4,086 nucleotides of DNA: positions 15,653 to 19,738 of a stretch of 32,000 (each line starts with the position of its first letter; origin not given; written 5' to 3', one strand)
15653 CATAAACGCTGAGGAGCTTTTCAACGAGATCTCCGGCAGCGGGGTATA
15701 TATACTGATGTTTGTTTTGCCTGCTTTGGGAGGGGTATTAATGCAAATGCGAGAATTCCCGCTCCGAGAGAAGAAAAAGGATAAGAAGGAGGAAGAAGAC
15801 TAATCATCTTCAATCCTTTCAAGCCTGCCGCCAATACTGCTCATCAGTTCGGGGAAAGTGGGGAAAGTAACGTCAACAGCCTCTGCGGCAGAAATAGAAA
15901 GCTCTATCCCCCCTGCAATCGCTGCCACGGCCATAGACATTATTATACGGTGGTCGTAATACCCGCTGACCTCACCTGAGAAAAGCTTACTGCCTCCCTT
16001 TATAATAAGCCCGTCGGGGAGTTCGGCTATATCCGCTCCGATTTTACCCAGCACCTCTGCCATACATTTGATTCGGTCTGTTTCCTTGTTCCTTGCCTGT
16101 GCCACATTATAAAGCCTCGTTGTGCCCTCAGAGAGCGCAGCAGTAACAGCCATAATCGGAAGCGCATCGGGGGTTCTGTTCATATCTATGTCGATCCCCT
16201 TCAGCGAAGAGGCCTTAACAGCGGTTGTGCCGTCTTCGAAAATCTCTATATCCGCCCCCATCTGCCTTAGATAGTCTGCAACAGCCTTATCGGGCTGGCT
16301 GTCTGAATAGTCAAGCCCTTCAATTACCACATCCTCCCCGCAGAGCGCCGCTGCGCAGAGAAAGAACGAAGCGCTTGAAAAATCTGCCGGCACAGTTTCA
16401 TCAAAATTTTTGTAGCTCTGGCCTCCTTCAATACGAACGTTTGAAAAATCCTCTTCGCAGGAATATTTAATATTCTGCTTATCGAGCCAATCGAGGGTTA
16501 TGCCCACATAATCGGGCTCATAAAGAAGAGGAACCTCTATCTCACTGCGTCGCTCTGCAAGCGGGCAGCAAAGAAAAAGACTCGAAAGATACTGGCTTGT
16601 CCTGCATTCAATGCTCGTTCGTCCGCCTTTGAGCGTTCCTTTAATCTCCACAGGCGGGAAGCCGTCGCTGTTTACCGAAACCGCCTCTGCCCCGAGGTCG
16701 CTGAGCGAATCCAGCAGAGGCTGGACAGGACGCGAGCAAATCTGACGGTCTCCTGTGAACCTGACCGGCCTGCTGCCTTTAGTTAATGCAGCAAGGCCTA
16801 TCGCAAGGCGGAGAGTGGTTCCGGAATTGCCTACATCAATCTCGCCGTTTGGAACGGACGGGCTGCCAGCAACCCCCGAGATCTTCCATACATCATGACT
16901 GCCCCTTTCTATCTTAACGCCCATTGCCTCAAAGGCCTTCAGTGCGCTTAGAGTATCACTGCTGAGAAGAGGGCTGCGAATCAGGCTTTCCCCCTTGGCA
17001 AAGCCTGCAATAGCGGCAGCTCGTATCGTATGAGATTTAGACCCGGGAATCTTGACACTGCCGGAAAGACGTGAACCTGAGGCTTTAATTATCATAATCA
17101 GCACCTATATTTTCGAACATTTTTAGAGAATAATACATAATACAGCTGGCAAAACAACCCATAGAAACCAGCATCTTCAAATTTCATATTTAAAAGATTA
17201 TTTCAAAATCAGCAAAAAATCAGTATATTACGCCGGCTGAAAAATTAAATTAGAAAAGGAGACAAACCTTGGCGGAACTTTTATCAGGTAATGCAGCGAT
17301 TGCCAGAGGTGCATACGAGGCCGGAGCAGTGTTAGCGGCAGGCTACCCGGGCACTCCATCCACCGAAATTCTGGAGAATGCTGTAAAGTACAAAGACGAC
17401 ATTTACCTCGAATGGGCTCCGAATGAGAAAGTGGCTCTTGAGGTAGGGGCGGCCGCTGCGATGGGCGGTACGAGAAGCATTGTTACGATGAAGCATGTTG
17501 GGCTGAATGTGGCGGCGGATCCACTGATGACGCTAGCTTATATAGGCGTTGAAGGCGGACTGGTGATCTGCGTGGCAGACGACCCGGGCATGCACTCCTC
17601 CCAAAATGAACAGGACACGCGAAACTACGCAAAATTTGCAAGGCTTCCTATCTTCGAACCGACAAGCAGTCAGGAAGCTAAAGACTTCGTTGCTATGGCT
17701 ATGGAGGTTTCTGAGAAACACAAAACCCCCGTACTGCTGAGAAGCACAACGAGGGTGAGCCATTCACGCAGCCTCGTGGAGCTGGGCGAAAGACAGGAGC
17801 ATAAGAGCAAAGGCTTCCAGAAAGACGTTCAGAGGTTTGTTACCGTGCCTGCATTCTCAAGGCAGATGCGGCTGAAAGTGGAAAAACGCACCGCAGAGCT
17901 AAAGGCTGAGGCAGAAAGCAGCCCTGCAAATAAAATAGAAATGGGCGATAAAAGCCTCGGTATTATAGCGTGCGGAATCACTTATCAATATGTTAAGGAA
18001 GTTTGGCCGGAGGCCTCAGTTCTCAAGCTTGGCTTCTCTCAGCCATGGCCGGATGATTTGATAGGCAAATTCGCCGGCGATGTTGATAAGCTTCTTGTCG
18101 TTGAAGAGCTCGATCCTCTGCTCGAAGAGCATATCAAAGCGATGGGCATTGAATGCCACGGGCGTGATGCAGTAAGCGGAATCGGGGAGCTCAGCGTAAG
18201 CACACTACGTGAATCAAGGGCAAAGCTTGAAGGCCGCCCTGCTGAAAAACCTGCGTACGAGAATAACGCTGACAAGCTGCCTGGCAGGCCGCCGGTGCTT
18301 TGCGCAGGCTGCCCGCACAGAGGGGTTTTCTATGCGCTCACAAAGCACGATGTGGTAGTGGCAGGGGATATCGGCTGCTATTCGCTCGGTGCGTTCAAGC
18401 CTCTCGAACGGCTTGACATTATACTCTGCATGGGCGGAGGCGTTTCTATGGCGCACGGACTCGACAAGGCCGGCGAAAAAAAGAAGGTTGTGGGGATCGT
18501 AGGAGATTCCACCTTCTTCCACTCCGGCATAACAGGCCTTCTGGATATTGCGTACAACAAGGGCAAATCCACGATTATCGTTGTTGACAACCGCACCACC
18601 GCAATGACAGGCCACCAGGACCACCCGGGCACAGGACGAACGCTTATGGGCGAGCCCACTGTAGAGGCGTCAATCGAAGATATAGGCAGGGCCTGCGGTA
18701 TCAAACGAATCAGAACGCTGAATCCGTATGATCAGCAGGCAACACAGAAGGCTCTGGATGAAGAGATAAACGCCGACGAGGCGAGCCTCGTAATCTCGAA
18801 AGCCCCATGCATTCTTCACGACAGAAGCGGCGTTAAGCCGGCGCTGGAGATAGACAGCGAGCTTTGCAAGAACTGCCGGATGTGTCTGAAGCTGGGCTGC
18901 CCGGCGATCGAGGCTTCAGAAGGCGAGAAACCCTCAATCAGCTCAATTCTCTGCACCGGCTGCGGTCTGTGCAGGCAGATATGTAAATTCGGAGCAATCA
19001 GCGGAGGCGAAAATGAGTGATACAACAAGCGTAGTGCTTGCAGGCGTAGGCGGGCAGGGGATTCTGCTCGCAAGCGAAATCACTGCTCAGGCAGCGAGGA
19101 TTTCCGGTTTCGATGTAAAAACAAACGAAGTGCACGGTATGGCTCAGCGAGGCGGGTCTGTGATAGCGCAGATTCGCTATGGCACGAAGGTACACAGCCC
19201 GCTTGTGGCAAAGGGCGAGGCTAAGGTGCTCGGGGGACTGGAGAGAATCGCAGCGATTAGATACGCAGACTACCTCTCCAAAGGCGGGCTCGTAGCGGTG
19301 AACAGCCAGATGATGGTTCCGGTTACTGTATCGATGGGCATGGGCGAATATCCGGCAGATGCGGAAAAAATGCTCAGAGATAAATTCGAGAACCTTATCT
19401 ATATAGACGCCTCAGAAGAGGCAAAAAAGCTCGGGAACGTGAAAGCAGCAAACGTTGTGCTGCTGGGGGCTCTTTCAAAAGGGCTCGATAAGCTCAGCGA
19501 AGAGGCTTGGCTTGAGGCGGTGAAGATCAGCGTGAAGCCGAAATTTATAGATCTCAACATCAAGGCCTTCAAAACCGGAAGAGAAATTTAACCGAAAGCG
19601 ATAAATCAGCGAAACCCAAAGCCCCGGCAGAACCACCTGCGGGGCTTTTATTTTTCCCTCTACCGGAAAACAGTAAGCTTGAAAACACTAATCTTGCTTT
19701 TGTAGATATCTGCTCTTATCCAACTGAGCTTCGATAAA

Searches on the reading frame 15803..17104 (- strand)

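Call 11: search_protein_families(library=pfam, proteins=[window:15803-17104:-], max_evalue=0.001)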
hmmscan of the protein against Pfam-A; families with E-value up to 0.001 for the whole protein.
window:15803-17104:- (434 aa): 1 family
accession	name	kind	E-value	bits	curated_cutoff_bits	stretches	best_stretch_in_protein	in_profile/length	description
PF00275.25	EPSP_synthase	-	5e-97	325.7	22.8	1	10-419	4-415/417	EPSP synthase (3-phosphoshikimate 1-carboxyvinyltransferase)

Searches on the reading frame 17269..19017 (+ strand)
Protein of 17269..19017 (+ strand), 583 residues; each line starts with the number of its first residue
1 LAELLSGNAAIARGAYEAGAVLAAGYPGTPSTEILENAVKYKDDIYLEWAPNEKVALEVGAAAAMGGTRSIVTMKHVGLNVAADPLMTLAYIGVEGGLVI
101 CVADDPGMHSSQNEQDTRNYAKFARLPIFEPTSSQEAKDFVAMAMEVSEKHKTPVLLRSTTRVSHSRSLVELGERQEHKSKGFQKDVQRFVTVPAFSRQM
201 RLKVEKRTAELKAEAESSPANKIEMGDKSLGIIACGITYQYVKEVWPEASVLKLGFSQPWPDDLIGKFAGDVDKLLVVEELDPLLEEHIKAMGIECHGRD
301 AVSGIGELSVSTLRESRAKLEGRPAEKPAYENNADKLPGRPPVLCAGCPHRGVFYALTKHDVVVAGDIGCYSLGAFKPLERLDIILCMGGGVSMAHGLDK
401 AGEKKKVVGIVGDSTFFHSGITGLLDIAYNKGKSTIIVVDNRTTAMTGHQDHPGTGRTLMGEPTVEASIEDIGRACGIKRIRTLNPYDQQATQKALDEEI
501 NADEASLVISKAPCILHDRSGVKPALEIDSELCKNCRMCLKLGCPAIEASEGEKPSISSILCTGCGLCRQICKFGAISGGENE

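Call 11: search_protein_families(library=pfam, proteins=[window:17269-19017:+], max_evalue=0.001)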
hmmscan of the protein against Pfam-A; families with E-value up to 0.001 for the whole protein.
window:17269-19017:+ (583 aa): 5 families
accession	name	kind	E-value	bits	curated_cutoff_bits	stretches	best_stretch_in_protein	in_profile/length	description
PF02775.26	TPP_enzyme_C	-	5.9e-20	72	21.9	1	367-508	1-149/151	Thiamine pyrophosphate enzyme, C-terminal TPP binding domain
PF01855.24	POR_N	-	3.8e-11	43.6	27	1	14-186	2-180/231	Pyruvate flavodoxin/ferredoxin oxidoreductase, thiamine diP-bdg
PF00037.32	Fer4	-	1.5e-06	28.2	21.1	1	561-578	7-24/24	4Fe-4S binding domain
PF12797.12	Fer4_2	-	5.1e-05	23.4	24.5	0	557-573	5-21/22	4Fe-4S binding domain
PF13237.11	Fer4_10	-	8e-05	22.9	25.5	1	527-572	3-52/53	4Fe-4S dicluster domain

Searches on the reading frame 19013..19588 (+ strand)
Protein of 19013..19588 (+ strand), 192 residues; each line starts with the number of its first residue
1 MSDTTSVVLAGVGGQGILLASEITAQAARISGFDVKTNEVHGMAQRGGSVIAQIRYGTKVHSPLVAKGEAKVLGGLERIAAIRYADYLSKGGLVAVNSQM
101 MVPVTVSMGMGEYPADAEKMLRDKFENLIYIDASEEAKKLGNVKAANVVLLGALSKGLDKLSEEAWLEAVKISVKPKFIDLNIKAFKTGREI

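Call 11: search_protein_families(library=pfam, proteins=[window:19013-19588:+], max_evalue=0.001)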
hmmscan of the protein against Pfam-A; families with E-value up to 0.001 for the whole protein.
window:19013-19588:+ (192 aa): 1 family
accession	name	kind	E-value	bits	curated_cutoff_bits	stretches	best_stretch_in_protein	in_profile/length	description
PF01558.24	POR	-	1.4e-40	139.7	27.4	1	13-191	1-173/173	Pyruvate ferredoxin/flavodoxin oxidoreductase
